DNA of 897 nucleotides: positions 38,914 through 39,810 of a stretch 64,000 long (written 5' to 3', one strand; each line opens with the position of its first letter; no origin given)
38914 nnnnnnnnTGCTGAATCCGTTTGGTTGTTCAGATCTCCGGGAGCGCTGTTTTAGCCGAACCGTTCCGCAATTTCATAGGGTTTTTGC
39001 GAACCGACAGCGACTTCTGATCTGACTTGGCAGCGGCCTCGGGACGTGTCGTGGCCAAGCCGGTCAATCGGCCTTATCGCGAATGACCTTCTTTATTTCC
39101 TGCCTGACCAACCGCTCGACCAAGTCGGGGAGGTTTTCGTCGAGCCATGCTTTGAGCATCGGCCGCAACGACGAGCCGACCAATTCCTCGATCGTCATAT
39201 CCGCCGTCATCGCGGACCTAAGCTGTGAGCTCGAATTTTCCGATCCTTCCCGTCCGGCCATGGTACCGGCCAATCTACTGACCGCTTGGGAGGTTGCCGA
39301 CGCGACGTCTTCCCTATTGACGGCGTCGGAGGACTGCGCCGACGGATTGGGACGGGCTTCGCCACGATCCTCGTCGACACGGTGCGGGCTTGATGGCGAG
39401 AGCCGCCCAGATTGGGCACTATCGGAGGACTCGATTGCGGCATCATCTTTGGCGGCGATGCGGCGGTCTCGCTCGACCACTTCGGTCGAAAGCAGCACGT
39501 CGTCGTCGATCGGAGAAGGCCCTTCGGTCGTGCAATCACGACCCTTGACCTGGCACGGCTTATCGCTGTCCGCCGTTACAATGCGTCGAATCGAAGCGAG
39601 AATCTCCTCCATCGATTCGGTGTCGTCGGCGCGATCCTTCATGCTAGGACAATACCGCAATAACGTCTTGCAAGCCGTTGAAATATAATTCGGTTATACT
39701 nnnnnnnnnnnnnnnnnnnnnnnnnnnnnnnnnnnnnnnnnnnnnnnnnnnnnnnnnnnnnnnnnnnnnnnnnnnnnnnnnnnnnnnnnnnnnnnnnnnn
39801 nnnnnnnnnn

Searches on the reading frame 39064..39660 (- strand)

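Call 37: search_protein_families(library=pfam, proteins=[window:39064-39660:-], max_evalue=0.001)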
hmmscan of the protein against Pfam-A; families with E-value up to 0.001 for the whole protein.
window:39064-39660:- (198 aa): 1 family
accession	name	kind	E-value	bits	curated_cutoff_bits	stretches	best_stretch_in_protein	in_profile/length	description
PF10691.14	DUF2497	-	7.2e-21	74.9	27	1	117-194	6-75/75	Protein of unknown function (DUF2497)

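Call 51: search_protein_families(library=ncbifam, proteins=[window:39064-39660:-], max_evalue=0.01)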
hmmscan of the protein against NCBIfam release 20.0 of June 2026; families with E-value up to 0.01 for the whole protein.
window:39064-39660:- (198 aa): 1 family
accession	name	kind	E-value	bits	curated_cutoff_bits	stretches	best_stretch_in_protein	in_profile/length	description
NF052660.1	PopZ_fam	subfamily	5.8e-30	105.7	125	1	16-194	3-167/167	PopZ family protein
